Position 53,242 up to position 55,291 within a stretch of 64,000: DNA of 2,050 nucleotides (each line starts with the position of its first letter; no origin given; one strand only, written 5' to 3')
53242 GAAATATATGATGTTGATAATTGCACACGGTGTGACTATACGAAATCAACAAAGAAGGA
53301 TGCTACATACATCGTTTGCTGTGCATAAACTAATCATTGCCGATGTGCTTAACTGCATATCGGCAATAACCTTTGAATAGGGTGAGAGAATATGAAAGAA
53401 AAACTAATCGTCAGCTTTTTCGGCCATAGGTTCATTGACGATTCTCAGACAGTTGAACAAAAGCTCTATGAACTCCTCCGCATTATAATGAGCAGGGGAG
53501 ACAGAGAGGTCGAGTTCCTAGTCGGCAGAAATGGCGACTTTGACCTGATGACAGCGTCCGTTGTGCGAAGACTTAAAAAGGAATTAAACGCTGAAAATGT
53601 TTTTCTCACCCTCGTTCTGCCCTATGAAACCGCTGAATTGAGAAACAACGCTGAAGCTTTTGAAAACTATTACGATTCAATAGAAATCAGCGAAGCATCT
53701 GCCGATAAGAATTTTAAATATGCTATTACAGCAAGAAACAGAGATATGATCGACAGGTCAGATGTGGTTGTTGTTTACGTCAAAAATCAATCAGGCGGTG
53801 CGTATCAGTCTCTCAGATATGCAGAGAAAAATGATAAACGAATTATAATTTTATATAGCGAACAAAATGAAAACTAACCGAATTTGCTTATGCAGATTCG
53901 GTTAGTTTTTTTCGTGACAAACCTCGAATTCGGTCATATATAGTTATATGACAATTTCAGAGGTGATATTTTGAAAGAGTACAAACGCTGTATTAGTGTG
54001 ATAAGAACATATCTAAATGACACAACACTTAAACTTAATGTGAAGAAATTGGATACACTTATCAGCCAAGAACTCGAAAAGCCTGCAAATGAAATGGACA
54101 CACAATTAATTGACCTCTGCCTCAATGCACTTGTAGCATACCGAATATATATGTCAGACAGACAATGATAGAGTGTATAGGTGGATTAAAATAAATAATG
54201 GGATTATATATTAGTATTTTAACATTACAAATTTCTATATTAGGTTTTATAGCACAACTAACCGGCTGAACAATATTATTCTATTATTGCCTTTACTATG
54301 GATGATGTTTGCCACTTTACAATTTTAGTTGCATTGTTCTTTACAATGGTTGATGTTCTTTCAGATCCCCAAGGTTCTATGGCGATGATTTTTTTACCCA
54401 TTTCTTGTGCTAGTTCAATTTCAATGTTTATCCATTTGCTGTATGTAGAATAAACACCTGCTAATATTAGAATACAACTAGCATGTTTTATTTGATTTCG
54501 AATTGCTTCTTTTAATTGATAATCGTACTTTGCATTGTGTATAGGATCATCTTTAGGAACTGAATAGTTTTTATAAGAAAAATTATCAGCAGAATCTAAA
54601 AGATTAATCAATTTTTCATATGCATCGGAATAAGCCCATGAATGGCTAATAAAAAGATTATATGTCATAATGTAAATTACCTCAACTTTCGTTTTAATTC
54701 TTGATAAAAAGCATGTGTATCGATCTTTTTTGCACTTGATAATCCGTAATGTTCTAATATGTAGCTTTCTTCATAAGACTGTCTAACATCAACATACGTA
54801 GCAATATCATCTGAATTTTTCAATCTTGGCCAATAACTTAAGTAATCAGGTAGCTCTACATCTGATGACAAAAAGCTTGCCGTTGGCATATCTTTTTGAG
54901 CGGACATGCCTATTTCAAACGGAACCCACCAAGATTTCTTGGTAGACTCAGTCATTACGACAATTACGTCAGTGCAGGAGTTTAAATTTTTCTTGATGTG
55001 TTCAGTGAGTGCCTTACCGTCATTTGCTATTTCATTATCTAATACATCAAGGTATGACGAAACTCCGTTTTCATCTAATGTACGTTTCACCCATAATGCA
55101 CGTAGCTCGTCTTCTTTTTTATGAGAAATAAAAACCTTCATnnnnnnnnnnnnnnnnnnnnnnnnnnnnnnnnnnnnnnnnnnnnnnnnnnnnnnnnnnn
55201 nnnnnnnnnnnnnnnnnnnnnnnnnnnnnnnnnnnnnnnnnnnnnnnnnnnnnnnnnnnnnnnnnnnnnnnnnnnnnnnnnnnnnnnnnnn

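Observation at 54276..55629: Translationally coupled operon: small multi-TM protein, TIR protein, TIR-like (ThsB-type) protein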

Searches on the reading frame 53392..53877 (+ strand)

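Call 4: search_protein_families(library=pfam, proteins=[window:53392-53877:+], max_evalue=0.1)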
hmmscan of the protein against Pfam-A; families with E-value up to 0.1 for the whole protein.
window:53392-53877:+ (161 aa): 2 families
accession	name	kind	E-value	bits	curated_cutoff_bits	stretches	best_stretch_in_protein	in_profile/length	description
PF05014.21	Nuc_deoxyrib_tr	-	0.018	15.6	28.8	1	57-135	16-77/117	Nucleoside 2-deoxyribosyltransferase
PF02481.21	DNA_processg_A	-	0.027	14.1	29.6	1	89-156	119-189/212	DNA recombination-mediator protein A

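Call 5: search_protein_families(library=padloc, proteins=[window:53392-53877:+], max_evalue=0.1)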
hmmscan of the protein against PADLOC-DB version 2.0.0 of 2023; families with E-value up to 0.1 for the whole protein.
window:53392-53877:+ (161 aa): 1 family
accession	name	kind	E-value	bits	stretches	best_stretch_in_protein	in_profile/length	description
PDLC03961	ShosA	-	0.0054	14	1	113-159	217-264/303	-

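Call 7: search_protein_families(library=ncbifam, proteins=[window:53392-53877:+], max_evalue=0.1)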
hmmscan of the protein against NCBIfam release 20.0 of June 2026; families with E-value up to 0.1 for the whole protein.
window:53392-53877:+ (161 aa): 2 families
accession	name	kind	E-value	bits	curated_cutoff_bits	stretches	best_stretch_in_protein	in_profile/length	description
TIGR00732.1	dprA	equivalog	0.053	12.7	191.15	1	104-156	137-189/220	DNA-processing protein DprA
NF005063.0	PRK06476.1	equivalog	0.065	12.8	254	1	98-143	37-83/258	pyrroline-5-carboxylate reductase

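Call 88: search_protein_families(library=phrogs, proteins=[window:53392-53877:+], max_evalue=0.01)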
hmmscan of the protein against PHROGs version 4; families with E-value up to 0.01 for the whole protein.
window:53392-53877:+ (161 aa): 2 families
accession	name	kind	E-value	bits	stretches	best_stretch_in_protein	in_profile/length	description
phrog_289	-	other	1.4e-10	41.7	1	2-159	20-143/500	GTP-binding domain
phrog_33743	-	unknown function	0.00062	20.8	1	88-143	96-153/219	-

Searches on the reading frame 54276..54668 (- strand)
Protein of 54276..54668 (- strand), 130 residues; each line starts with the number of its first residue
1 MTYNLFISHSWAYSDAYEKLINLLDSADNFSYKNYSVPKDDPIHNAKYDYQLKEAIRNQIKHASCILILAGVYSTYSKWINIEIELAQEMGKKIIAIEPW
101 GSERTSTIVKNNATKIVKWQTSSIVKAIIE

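Call 4: search_protein_families(library=pfam, proteins=[window:54276-54668:-], max_evalue=0.1)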
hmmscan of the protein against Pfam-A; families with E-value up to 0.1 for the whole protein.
window:54276-54668:- (130 aa): 4 families
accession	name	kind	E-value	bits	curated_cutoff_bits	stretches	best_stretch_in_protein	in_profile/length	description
PF08937.16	ThsB_TIR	-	1.5e-18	67.5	21.2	1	6-103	1-99/100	Thoeris protein ThsB, TIR-like domain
PF13676.11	TIR_2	-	3.7e-05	24.6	28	1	6-96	2-88/122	TIR domain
PF13117.11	Cag12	-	0.011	16.6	22.7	1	32-54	19-41/96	Cag pathogenicity island protein Cag12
PF04839.18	PSRP-3_Ycf65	-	0.042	14.5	25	0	92-120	17-46/48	Plastid and cyanobacterial ribosomal protein (PSRP-3 / Ycf65)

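Call 5: search_protein_families(library=padloc, proteins=[window:54276-54668:-], max_evalue=0.1)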
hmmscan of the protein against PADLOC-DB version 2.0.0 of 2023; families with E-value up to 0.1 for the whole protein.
window:54276-54668:- (130 aa): 10 families
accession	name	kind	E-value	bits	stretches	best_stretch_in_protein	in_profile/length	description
PDLC00418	ThsB1|ThsB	-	6.5e-15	53.3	1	3-128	5-131/155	TIR-like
PDLC00426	ThsB1|ThsB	-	6.6e-10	36.8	1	2-105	237-333/352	TIR-like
PDLC04688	PDC-M50B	-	1.5e-08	33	1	46-98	47-99/162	-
PDLC00431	ThsB1|ThsB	-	3.7e-08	31.9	1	47-98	47-98/162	TIR-like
PDLC00433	ThsB1|ThsB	-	9.9e-08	30.2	1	47-97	44-94/164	TIR-like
PDLC00436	ThsB1|ThsB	-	1.2e-05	22.9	1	4-101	37-131/183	TIR-like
PDLC00423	ThsB1|ThsB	-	2.4e-05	22.1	1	4-102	37-133/190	TIR-like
PDLC00422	ThsB1|ThsB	-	5.7e-05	20.7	1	2-101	40-137/194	TIR-like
PDLC00419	ThsB1|ThsB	-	0.00019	19.3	1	5-93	30-112/165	TIR-like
PDLC00425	ThsB1|ThsB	-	0.0049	14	1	3-97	252-345/389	TIR-like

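Call 7: search_protein_families(library=ncbifam, proteins=[window:54276-54668:-], max_evalue=0.1)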
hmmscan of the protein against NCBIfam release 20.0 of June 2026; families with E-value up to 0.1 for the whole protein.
window:54276-54668:- (130 aa): 0 families

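Call 88: search_protein_families(library=phrogs, proteins=[window:54276-54668:-], max_evalue=0.01)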
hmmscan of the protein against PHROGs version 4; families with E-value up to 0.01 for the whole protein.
window:54276-54668:- (130 aa): 2 families
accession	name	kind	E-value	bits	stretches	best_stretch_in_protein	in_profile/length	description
phrog_6988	-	unknown function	9.3e-40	136.6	1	1-130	2-134/135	-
phrog_29177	-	unknown function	0.0056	17.2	1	5-101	6-99/250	-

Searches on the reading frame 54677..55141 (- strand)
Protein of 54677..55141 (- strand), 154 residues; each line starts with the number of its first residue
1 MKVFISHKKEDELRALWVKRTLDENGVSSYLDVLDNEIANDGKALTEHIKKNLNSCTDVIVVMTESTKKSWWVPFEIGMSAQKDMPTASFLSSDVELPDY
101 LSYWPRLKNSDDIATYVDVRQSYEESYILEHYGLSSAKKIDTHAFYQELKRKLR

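Call 4: search_protein_families(library=pfam, proteins=[window:54677-55141:-], max_evalue=0.1)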
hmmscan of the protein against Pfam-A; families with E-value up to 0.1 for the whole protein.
window:54677-55141:- (154 aa): 3 families
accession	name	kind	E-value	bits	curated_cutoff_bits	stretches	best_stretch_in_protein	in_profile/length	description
PF13676.11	TIR_2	-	1e-10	42.5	28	1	3-84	1-80/122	TIR domain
PF08937.16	ThsB_TIR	-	3e-08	34.4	21.2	1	4-85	1-88/100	Thoeris protein ThsB, TIR-like domain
PF10137.14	CAP12-PCTIR_TIR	-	0.0022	18.4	24.7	1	2-66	1-62/119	CAP12/Pycsar effector protein, TIR domain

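Call 5: search_protein_families(library=padloc, proteins=[window:54677-55141:-], max_evalue=0.1)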
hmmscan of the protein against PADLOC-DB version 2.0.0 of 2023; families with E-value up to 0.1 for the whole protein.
window:54677-55141:- (154 aa): 13 families
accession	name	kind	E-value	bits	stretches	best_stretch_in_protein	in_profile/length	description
PDLC00436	ThsB1|ThsB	-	8.4e-13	46.2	1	2-82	37-118/183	TIR-like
PDLC00422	ThsB1|ThsB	-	3.5e-11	41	1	3-79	43-122/194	TIR-like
PDLC00425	ThsB1|ThsB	-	8.4e-11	39.6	1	2-116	253-374/389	TIR-like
PDLC00423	ThsB1|ThsB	-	4.6e-10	37.5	1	2-84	37-121/190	TIR-like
PDLC00419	ThsB1|ThsB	-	3.8e-09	34.6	1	2-81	29-109/165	TIR-like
PDLC00437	ThsB1|ThsB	-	3.5e-07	28.3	1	22-96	3-80/129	TIR-like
PDLC00418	ThsB1|ThsB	-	9.5e-07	26.8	1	2-101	6-112/155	TIR-like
PDLC00431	ThsB1|ThsB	-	5.3e-06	24.9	1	2-85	4-92/162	TIR-like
PDLC02012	SAVED5--SAVED_TIR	-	1.3e-05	22.5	1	2-74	15-84/404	-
PDLC04688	PDC-M50B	-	2.7e-05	22.4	1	3-85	5-93/162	-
PDLC00433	ThsB1|ThsB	-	0.00019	19.5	1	2-85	4-89/164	TIR-like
PDLC00426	ThsB1|ThsB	-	0.00043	17.7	1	3-79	240-320/352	TIR-like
PDLC05062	PDC-S66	-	0.0013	16.3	1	3-77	151-223/282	-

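Call 7: search_protein_families(library=ncbifam, proteins=[window:54677-55141:-], max_evalue=0.1)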
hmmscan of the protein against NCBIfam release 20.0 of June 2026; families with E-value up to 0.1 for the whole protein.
window:54677-55141:- (154 aa): 2 families
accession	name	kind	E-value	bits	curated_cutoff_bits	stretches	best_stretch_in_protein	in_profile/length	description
NF042941.1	Retron_TIR_antiphage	equivalog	3.2e-05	22.9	600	1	2-76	341-413/464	TIR domain-containing anti-phage reverse transcriptase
NF058526.1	Thoeris_type3_ThcB4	equivalog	8.6e-05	21.5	220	1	2-87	129-212/375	Thoeris type III anti-phage system protein ThcB4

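Call 88: search_protein_families(library=phrogs, proteins=[window:54677-55141:-], max_evalue=0.01)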
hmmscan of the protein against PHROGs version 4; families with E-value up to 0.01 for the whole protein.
window:54677-55141:- (154 aa): 2 families
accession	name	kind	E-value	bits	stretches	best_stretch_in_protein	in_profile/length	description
phrog_6988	-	unknown function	3.3e-05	24.8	1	2-84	5-94/135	-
phrog_29177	-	unknown function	0.0013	19.4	1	2-81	5-86/250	-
